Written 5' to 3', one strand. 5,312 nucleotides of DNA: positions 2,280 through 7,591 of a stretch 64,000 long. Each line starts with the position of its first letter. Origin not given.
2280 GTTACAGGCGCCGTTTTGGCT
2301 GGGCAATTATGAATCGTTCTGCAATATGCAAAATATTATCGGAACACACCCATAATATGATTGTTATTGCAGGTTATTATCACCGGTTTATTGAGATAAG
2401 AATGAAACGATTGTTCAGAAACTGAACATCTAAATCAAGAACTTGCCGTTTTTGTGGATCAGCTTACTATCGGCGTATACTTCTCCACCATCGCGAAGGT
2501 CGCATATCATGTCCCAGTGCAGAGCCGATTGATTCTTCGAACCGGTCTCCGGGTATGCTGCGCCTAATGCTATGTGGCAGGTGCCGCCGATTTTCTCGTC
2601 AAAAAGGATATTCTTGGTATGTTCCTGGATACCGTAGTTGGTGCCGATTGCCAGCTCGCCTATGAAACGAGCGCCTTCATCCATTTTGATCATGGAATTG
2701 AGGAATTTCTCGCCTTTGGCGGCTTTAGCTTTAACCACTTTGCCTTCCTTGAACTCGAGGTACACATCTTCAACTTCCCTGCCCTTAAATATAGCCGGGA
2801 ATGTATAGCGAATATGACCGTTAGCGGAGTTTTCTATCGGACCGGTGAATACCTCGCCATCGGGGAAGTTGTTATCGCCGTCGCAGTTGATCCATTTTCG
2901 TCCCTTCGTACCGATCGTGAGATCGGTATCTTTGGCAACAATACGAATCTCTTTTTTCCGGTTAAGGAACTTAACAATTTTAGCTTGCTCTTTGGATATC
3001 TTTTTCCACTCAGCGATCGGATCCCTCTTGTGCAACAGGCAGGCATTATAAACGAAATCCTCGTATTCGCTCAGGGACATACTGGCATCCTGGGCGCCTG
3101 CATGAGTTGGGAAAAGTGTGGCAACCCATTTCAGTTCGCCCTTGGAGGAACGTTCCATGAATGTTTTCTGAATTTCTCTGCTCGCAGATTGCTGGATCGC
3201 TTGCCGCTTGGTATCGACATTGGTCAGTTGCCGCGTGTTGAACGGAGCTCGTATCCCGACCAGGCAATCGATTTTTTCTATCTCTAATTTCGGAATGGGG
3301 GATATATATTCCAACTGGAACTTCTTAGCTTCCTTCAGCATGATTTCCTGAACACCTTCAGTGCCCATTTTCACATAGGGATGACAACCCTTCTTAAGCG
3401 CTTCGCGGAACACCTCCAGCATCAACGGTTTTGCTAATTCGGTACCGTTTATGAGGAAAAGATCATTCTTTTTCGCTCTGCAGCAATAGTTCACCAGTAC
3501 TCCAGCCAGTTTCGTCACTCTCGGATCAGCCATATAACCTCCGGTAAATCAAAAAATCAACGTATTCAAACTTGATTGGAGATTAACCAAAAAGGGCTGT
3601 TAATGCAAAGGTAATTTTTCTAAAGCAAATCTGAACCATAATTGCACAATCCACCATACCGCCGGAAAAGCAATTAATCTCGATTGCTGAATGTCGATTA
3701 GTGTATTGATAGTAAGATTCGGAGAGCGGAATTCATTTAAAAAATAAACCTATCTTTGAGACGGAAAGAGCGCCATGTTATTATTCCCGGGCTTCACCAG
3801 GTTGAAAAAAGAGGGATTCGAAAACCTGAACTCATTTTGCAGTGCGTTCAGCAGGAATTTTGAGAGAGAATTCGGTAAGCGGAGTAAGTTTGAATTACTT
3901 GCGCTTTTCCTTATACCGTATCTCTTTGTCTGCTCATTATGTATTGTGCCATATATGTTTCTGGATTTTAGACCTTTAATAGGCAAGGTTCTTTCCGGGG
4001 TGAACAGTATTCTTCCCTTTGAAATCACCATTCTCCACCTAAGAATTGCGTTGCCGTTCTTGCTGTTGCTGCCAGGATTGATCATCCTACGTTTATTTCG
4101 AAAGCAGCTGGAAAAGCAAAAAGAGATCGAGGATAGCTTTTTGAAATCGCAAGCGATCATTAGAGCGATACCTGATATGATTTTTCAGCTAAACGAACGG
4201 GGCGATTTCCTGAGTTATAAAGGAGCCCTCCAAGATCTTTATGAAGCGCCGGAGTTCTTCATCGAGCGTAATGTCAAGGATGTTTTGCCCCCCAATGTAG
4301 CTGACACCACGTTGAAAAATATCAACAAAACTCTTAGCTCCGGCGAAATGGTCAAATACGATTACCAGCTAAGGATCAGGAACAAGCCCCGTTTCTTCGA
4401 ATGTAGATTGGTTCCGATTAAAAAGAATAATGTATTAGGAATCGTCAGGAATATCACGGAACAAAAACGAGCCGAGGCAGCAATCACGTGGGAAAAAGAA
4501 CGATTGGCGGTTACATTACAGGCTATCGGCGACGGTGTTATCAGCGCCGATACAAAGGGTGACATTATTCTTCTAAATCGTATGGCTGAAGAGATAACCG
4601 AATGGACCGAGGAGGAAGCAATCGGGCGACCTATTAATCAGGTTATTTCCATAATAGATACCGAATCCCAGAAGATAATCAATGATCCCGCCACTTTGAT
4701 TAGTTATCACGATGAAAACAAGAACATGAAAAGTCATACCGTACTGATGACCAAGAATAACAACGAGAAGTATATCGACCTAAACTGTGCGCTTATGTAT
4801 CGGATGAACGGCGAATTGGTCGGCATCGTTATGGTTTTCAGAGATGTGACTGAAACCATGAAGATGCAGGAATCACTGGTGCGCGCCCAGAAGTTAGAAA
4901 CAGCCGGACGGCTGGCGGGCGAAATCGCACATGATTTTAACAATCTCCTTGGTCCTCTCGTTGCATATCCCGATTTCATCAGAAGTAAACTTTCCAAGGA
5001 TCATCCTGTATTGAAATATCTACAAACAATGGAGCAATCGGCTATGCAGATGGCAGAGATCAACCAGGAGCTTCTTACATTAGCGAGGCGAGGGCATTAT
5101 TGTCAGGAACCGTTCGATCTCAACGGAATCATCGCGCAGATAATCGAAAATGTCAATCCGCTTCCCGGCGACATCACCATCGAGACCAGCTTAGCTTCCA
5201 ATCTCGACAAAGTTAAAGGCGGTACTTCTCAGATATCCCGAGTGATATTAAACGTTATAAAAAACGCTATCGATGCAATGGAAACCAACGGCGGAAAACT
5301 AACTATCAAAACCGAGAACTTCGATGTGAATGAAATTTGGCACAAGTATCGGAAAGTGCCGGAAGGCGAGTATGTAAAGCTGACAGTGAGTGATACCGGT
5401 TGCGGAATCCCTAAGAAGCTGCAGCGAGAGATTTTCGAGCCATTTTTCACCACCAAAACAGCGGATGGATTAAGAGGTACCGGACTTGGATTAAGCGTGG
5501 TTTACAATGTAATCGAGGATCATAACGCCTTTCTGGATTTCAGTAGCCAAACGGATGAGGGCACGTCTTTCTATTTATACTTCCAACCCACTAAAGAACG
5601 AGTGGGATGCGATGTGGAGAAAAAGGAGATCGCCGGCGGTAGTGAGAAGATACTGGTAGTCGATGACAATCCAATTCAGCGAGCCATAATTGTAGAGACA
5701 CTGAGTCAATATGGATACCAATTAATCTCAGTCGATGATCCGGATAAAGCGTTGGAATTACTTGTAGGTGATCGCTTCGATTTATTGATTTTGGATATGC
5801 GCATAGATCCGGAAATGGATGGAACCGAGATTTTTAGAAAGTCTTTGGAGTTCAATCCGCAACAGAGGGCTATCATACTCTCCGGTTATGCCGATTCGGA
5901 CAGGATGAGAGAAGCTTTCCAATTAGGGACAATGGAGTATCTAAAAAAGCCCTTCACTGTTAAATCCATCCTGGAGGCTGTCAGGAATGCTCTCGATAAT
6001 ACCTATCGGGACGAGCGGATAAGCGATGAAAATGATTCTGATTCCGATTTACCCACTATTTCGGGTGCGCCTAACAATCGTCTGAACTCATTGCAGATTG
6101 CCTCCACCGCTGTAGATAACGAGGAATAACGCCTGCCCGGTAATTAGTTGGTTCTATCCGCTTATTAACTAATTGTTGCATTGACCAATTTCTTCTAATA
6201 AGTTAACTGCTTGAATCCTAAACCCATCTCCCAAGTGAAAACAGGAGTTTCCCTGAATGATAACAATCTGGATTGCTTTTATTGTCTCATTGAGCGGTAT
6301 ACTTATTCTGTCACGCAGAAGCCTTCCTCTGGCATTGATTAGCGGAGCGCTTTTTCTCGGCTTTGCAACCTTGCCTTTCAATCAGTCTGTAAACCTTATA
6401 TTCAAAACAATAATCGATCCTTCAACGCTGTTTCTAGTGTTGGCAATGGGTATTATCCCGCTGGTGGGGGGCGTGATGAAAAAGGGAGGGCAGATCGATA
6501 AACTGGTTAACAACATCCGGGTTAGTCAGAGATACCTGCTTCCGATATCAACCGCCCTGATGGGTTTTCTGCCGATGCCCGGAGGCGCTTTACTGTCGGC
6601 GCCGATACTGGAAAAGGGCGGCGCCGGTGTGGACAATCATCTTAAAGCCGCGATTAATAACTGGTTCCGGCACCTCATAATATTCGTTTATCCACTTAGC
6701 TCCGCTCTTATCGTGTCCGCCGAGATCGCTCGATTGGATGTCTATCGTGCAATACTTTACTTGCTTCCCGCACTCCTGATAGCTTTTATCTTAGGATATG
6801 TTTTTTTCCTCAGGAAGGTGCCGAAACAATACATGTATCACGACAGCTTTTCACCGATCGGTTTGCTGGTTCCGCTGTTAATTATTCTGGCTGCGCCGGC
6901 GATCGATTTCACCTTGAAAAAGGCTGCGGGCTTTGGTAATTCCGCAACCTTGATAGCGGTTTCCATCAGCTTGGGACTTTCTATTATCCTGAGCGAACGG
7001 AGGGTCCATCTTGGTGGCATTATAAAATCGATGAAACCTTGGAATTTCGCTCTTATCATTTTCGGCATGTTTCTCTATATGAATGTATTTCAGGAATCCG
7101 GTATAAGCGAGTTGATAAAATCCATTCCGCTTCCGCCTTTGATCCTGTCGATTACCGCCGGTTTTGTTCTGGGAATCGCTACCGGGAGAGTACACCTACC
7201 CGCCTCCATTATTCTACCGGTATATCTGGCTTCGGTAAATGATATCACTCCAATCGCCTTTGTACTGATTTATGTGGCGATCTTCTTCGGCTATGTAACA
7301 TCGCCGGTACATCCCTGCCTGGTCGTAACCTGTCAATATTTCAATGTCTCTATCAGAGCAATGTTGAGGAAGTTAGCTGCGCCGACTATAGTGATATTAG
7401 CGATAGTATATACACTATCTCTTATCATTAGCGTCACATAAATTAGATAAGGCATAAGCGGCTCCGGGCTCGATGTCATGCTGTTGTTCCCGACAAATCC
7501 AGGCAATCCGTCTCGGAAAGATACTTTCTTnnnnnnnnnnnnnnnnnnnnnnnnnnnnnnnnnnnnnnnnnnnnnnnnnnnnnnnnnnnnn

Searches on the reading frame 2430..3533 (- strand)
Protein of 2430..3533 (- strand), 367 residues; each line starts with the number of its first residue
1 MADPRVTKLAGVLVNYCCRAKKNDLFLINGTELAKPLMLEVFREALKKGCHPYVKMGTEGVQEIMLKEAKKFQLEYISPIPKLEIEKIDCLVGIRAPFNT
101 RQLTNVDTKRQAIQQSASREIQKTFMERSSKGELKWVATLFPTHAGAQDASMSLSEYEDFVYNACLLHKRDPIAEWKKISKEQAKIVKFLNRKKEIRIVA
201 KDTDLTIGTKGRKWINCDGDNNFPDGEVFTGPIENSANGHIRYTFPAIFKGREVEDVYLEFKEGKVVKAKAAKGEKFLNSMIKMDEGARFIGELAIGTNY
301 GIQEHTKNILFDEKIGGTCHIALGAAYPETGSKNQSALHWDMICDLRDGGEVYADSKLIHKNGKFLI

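Call 70: search_protein_families(library=pfam, proteins=[window:2430-3533:-], max_evalue=0.00001)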
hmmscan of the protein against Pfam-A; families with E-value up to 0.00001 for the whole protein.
window:2430-3533:- (367 aa): 1 family
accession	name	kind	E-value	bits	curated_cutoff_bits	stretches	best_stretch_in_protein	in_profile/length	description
PF02073.20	Peptidase_M29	-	1.2e-91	308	27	1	4-365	3-406/406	Thermophilic metalloprotease (M29)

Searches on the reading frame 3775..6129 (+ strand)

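Call 70: search_protein_families(library=pfam, proteins=[window:3775-6129:+], max_evalue=0.00001)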
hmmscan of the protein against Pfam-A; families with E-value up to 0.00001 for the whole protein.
window:3775-6129:+ (784 aa): 6 families
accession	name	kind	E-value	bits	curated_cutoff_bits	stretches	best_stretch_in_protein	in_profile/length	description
PF02518.31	HATPase_c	-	8.6e-22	78.1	26.4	1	485-605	4-109/111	Histidine kinase-, DNA gyrase B-, and HSP90-like ATPase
PF00072.30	Response_reg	-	3.9e-21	75.7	30.2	1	626-737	1-111/111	Response regulator receiver domain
PF00989.32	PAS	-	1e-19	71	22.6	1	243-358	2-113/113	PAS fold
PF08448.16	PAS_4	-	7.9e-15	55.5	23.1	1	249-361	2-108/110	PAS fold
PF13426.13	PAS_9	-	2.1e-13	50.9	27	1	253-360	2-103/103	PAS domain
PF13596.12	PAS_10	-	3.9e-06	27.9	22.1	0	256-359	13-106/106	PAS domain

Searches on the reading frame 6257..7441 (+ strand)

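Call 19: search_protein_families(library=pfam, proteins=[window:6257-7441:+], max_evalue=0.001)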
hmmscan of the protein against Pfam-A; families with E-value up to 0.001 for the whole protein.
window:6257-7441:+ (394 aa): 1 family
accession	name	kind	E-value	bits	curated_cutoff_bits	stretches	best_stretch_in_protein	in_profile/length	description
PF04165.18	DUF401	-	3.4e-40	139.1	24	1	19-389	19-391/393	Protein of unknown function (DUF401)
